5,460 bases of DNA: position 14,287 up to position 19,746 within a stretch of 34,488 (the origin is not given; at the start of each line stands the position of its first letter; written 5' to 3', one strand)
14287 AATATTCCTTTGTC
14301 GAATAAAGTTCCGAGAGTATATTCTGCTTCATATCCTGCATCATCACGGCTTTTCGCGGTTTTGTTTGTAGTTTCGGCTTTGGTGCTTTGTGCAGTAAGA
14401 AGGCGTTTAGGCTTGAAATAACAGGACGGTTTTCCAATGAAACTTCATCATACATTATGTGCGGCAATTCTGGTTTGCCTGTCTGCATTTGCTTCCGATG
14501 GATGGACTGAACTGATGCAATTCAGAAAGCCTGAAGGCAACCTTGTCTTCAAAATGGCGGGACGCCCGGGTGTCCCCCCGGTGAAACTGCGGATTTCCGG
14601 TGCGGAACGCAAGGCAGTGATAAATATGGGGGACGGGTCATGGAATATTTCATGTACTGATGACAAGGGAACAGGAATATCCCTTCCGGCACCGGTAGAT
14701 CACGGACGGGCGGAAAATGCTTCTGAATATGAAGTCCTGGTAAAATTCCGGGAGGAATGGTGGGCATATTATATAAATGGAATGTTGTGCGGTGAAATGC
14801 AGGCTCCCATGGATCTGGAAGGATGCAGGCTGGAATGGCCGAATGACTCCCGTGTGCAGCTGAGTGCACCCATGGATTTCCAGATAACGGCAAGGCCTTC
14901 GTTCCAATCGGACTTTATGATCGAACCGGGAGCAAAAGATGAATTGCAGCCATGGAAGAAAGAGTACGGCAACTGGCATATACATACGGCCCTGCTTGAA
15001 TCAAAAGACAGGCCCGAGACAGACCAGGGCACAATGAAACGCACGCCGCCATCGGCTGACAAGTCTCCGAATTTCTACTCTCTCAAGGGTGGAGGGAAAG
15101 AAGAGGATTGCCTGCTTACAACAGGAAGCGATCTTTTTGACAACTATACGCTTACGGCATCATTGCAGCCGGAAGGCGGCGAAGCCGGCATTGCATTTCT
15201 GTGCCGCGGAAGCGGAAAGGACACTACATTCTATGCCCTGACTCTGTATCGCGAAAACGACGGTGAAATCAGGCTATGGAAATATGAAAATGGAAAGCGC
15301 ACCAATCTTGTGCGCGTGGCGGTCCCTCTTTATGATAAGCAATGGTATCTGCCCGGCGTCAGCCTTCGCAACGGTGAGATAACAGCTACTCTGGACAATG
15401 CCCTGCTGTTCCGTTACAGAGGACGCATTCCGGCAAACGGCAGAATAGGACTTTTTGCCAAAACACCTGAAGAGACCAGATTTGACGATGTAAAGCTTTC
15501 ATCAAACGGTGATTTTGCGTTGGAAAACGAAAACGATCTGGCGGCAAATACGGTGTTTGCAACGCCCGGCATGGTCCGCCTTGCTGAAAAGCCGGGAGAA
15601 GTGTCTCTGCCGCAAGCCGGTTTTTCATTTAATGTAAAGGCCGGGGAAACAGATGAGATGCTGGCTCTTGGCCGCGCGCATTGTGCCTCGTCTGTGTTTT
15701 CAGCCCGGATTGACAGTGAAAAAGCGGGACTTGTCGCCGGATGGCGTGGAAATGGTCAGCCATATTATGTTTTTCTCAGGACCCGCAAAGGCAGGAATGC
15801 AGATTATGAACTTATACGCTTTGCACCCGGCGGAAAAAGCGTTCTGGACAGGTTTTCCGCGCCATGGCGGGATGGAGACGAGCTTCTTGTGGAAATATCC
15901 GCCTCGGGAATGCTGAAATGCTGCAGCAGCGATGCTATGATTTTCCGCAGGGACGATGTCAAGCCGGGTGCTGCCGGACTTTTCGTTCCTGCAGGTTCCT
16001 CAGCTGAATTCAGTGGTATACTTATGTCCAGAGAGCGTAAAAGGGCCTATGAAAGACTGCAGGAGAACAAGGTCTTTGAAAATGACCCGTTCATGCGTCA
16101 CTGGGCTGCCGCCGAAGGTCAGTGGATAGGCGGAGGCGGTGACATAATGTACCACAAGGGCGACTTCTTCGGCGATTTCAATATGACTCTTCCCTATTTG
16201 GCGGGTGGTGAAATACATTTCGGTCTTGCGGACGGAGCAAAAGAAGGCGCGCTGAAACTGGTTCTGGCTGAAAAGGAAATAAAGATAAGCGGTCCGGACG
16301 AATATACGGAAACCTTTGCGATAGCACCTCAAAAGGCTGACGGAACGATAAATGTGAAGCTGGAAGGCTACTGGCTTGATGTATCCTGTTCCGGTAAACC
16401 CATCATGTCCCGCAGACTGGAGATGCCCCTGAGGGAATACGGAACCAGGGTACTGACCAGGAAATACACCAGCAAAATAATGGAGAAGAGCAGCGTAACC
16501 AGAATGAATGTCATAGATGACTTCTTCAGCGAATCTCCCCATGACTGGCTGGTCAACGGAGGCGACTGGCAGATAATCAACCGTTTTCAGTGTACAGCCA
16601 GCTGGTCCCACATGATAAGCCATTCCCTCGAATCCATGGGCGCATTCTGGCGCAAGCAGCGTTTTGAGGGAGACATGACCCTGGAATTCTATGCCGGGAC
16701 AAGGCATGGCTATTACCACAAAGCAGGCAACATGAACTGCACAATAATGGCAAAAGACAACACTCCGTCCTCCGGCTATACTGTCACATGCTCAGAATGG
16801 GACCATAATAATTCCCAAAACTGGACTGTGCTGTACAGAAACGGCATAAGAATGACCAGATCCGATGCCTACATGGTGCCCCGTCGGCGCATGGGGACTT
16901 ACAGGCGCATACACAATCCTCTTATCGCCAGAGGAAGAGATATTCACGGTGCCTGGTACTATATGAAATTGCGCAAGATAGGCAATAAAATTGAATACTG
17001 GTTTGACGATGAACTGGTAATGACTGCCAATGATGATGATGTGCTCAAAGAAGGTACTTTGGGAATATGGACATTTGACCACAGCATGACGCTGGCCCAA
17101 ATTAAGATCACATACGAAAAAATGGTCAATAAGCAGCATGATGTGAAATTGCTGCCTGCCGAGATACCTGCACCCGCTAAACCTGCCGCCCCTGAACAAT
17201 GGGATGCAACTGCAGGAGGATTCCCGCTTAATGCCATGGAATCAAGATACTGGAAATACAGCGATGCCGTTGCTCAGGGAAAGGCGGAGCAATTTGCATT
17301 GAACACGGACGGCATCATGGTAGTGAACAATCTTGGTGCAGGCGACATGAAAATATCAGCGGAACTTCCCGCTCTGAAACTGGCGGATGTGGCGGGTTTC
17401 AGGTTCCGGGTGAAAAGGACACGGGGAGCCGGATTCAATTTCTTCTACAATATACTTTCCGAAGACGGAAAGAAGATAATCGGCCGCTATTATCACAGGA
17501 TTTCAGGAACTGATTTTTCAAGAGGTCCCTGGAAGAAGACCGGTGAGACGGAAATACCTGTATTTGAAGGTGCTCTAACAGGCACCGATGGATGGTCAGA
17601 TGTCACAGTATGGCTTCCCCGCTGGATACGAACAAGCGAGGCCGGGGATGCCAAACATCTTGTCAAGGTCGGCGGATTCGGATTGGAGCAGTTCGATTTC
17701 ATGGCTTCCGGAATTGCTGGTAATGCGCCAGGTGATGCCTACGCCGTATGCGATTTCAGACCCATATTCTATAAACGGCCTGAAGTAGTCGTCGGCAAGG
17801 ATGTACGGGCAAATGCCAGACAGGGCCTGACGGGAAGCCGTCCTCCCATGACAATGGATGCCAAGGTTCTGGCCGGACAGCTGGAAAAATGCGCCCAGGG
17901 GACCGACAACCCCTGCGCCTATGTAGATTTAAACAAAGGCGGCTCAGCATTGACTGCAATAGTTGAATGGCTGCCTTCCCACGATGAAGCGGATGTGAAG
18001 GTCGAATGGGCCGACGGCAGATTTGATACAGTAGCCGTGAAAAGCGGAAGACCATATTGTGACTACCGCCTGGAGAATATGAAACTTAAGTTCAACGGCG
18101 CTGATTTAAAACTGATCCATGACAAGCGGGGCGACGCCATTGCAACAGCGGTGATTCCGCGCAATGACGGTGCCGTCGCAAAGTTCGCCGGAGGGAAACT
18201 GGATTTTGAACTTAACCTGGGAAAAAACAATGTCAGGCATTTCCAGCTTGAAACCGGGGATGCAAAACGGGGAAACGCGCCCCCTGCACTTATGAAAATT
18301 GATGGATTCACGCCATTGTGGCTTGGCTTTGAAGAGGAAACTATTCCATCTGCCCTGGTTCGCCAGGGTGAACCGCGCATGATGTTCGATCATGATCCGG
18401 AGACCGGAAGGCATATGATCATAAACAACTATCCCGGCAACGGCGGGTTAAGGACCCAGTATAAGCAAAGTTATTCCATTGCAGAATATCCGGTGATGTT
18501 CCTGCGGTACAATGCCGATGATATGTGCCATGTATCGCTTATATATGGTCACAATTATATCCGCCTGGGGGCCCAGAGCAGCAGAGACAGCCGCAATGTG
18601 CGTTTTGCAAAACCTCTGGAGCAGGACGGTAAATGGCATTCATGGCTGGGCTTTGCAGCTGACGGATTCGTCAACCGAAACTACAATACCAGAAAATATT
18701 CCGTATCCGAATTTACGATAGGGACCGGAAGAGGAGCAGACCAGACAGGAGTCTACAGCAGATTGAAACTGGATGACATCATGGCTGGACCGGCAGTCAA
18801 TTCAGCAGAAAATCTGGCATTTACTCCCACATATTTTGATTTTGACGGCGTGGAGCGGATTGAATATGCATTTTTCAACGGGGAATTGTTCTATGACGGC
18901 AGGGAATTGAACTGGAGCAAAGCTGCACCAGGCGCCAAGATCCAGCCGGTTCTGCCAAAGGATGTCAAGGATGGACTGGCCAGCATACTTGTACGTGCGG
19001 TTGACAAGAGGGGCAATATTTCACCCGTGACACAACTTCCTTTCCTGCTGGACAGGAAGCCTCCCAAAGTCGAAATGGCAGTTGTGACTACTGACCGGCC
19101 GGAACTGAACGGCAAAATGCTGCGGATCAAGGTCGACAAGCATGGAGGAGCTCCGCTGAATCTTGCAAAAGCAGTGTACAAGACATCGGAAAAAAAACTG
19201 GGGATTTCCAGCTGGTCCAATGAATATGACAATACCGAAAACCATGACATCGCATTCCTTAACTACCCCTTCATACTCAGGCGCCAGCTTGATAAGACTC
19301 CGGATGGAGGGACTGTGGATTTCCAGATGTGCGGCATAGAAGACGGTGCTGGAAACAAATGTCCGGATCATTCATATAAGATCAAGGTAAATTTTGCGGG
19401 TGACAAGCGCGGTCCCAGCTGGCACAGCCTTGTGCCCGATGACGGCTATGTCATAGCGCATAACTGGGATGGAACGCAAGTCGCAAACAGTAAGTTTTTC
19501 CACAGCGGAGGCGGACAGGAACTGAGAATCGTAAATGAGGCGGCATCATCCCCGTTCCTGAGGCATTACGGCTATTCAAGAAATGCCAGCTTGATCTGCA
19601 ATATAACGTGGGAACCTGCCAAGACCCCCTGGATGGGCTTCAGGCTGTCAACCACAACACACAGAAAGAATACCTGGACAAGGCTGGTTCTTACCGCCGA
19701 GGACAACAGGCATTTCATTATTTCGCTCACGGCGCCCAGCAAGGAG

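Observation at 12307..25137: Tightly packed five-gene train: vWA membrane anchor, 1911-aa lectin-array protein, metallophosphoesterase, secreted heparinase II/III lyase, novel GH-A-like enzyme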

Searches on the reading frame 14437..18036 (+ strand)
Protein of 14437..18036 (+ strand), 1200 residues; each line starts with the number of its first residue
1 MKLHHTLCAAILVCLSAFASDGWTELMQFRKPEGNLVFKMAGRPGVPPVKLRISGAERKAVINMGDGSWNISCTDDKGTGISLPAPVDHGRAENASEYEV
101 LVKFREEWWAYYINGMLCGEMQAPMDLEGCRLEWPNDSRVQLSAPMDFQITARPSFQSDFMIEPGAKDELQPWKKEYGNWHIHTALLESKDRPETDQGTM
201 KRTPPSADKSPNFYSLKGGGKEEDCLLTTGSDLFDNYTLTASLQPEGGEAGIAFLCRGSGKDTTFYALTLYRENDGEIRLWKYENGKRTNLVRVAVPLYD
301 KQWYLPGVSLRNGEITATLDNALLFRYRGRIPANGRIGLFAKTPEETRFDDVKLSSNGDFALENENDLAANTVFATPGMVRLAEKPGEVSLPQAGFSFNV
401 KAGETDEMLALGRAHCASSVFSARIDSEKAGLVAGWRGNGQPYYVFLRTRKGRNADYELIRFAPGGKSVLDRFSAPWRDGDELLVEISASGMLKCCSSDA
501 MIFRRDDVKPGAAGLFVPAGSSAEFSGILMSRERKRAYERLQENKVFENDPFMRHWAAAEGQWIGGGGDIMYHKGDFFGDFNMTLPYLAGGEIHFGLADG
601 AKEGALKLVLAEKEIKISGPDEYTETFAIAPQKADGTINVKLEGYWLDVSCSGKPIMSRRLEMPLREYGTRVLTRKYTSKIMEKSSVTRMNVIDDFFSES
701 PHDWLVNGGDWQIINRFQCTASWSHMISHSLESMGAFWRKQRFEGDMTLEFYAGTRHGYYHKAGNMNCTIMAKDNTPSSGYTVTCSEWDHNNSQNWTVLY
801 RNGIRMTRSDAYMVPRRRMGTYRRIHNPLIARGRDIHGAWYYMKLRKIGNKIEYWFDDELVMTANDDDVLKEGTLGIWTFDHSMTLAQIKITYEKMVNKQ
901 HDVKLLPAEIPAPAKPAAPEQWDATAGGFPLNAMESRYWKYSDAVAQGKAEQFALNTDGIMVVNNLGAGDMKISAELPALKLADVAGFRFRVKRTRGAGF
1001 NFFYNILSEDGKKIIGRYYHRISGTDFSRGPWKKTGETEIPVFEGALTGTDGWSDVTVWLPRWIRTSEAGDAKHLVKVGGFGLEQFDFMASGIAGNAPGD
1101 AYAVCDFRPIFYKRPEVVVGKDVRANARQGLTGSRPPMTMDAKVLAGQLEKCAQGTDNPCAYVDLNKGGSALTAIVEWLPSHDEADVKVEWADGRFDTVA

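Call 72: predict_structure(alignment_id=A2)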
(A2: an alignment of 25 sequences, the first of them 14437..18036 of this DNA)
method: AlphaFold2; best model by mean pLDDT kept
length: 1200 residues; sequences in the alignment: 25
mean_pLDDT: 83.1   pTM: 0.81
mean pLDDT of the five models: 83.1, 82.4, 81.3, 80.6, 79.8
residues with pLDDT >= 90: 515; 70-90: 499; 50-70: 127; < 50: 59
segments of 3 or more residues with pLDDT < 50: 12-19, 193-195, 206-212, 382-384, 718-724, 817-837
pLDDT, mean of each block of 10 residues (from residue 1): 50 43 85 87 78 89 83 85 77 80 86 83 86 88 84 77 72 89 63 53 49 74 89 85 89 93 94 86 92 90 91 88 88 88 90 83 76 82 61 74 92 88 94 91 95 95 92 92 93 93 92 94 91 87 71 67 82 89 94 92 93 92 89 90 95 93 90 91 89 83 85 56 56 82 94 73 78 91 70 72 88 51 41 49 90 87 93 91 81 91 88 67 92 93 76 91 85 93 92 93 92 91 82 91 90 94 66 85 81 83 95 91 91 88 90 82 91 90 57 69
secondary structure, 60 per line:
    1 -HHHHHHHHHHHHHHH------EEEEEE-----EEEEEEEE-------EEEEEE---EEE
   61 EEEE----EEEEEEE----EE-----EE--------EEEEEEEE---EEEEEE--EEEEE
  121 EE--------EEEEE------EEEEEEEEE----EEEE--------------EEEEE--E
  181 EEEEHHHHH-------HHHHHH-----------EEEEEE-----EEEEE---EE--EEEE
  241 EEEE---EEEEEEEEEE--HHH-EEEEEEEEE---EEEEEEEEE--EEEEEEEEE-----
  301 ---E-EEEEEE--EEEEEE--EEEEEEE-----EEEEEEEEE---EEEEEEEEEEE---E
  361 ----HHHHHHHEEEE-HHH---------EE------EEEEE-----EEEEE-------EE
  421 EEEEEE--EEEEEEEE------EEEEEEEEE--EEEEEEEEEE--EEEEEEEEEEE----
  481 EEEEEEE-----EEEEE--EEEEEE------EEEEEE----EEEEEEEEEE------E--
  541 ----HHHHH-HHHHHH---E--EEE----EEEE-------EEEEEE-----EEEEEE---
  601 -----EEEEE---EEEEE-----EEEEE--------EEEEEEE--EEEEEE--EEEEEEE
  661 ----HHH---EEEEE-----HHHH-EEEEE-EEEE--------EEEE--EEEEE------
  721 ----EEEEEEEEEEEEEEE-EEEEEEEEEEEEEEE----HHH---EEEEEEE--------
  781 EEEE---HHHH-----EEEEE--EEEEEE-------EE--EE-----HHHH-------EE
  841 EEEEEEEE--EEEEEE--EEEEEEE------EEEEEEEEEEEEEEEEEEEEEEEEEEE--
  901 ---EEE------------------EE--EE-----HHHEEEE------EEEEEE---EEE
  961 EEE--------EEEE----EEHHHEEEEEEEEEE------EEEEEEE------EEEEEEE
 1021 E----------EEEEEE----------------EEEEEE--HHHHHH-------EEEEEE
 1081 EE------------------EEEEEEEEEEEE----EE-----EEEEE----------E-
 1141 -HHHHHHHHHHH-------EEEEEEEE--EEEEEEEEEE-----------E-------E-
elements in order (helices of 4 or more, strands of 3 or more residues): H2-16 E23-28 E34-41 E49-54 E58-64 E69-75 E97-104 E108-113 E116-122 E131-135 E142-150 E155-158 E173-177 E180-184 H185-189 H197-202 E214-219 E225-229 E237-244 E248-257 E264-272 E276-284 E287-295 E306-311 E314-319 E322-328 E334-342 E346-356 H365-371 E372-375 E397-401 E407-411 E419-426 E429-436 E443-451 E454-463 E466-476 E481-487 E493-497 E500-505 E512-517 E522-531 H545-549 H551-556 E563-565 E570-573 E581-586 E592-597 E606-610 E614-618 E624-628 E637-643 E646-651 E654-660 E671-675 H681-684 E686-690 E692-695 E704-707 E710-714 E725-739 E741-755 E766-772 E781-784 H788-791 E797-801 E804-809 H828-831 E839-848 E851-856 E859-865 E872-898 E904-906 E939-942 E949-954 E958-963 E972-975 E985-994 E1001-1007 E1014-1021 E1032-1037 E1054-1059 H1062-1067 E1075-1082 E1101-1112 E1124-1128 H1142-1152 E1160-1167 E1170-1179

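Call 74: fold_search(model_id=the predicted structure, library=pdb)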
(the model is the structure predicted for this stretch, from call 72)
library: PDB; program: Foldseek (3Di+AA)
matches with E <= 10: 1651; with E <= 0.001: 388
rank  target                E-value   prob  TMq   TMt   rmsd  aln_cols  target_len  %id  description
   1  3poy_A                5.4e-15  1.00  0.09  0.11  30.1      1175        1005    8  Crystal Structure of the alpha-Neurexin-1 ectodomain, LNS 2-6 (released 2011-06-08)
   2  3qcw_A                3.3e-14  1.00  0.09  0.10  30.5      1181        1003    9  Structure of neurexin 1 alpha (domains LNS1-LNS6), no splice inserts (released 2011-06-15)
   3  3r05_A                1.0e-13  1.00  0.10  0.11  30.6      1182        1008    8  Structure of neurexin 1 alpha (domains LNS1-LNS6), with splice insert SS3 (released 2011-06-15)
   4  5xau_A                1.4e-09  1.00  0.10  0.18  23.4       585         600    9  Crystal structure of integrin binding fragment of laminin-511 (released 2017-09-20)
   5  7cec_C                1.5e-09  1.00  0.10  0.19  23.7       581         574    9  Structure of alpha6beta1 integrin in complex with laminin-511 (released 2021-06-23)
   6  4fqz_A                2.6e-09  1.00  0.11  0.41  15.0       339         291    8  Crystal structure of a protease-resistant mutant form of human galectin-8 (released 2012-07-11)
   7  3vkl_A                4.9e-09  1.00  0.11  0.40  15.1       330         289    8  Protease-resistant mutant form of human Galectin-8 in complex with two lactose molecules (released 2012-09-12)
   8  3wv6_A                6.0e-09  1.00  0.11  0.37  13.6       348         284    9  Crystal Structure of a protease-resistant mutant form of human galectin-9 (released 2015-05-20)
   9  4jqt_A                8.8e-09  1.00  0.10  0.26  22.0       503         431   13  Crystal structure of a putative glycosyl hydrolase (BT3469) from Bacteroides thetaiotaomicron VPI-5482 at 2.49 A resol (released 2013-04-17)
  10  2wjs                  9.3e-09  1.00  0.09  0.18  27.8       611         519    9  Crystal structure of the LG1-3 region of the laminin alpha2 chain (released 2009-06-23)
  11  4han_A                2.1e-08  1.00  0.11  0.38  15.1       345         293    8  Crystal structure of Galectin 8 with NDP52 peptide (released 2013-03-20)
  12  8fjp_A                2.1e-08  0.92  0.08  0.04  43.4      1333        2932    8  Cryo-EM structure of native mosquito salivary gland surface protein 1 (SGS1) (released 2023-03-01)
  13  5xau_D                2.3e-08  1.00  0.10  0.18  23.2       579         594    9  Crystal structure of integrin binding fragment of laminin-511 (released 2017-09-20)
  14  5mc9_A                2.8e-08  1.00  0.09  0.16  22.3       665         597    8  Crystal structure of the heterotrimeric integrin-binding region of laminin-111 (released 2017-02-08)
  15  2wsu_B                5.6e-08  1.00  0.09  0.31  21.8       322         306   10  Galectin domain of porcine adenovirus type 4 NADC-1 isolate fibre (released 2010-08-11)
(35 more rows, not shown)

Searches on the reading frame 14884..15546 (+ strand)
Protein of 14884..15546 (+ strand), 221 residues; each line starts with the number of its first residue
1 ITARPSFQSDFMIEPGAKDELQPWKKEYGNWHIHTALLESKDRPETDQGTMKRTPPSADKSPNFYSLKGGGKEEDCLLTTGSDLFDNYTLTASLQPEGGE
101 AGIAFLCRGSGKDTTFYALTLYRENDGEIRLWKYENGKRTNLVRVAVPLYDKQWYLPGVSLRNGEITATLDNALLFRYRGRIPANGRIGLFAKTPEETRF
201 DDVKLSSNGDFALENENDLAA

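Call 53: search_protein_families(library=pfam, max_evalue=1, proteins=[window:14884-15546:+])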
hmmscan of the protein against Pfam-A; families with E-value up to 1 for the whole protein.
seq(221 aa): 1 family
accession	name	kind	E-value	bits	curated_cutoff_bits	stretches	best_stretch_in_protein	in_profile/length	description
PF13385.13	Laminin_G_3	-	0.09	13.4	27.6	1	85-167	16-94/151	Concanavalin A-like lectin/glucanases superfamily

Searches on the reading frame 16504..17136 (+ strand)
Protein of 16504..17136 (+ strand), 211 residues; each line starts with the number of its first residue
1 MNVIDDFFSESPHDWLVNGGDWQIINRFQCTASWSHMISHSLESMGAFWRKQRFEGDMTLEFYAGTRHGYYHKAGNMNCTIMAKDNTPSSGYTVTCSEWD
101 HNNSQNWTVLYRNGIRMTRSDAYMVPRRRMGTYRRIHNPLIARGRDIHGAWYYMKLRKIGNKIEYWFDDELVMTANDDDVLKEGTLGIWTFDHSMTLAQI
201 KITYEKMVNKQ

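Call 53: search_protein_families(library=pfam, max_evalue=1, proteins=[window:16504-17136:+])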
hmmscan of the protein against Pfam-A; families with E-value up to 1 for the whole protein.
seq(211 aa): 2 families
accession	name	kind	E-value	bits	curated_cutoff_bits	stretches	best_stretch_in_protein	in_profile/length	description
PF19763.6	DUF6250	-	3.8e-06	27.3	26.9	1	48-198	9-163/165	Domain of unknown function (DUF6250)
PF06439.18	3keto-disac_hyd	-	0.00035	21.1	26.8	1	44-201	41-185/187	3-keto-disaccharide hydrolase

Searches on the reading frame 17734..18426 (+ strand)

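Call 53: search_protein_families(library=pfam, max_evalue=1, proteins=[window:17734-18426:+])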
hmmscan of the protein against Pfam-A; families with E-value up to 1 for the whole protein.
seq(231 aa): 1 family
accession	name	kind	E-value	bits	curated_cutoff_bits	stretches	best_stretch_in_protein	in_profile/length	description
PF23146.2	Zf_IFT144_1st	-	0.22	11.9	27.5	1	107-118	8-19/25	IFT144, first zinc finger domain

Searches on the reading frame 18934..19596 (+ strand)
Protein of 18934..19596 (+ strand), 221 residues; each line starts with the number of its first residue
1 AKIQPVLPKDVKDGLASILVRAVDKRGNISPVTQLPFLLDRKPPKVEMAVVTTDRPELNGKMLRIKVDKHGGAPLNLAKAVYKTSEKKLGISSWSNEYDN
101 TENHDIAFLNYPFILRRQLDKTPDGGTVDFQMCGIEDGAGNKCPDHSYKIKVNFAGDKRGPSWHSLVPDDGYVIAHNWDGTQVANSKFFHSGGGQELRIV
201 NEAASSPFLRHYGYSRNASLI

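Call 53: search_protein_families(library=pfam, max_evalue=1, proteins=[window:18934-19596:+])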
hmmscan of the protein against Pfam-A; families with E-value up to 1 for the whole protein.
seq(221 aa): 1 family
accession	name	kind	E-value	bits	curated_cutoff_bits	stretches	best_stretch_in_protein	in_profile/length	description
PF18565.7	Glyco_hydro2_C5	-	0.2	12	32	0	13-32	15-34/103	Glycoside hydrolase family 2 C-terminal domain 5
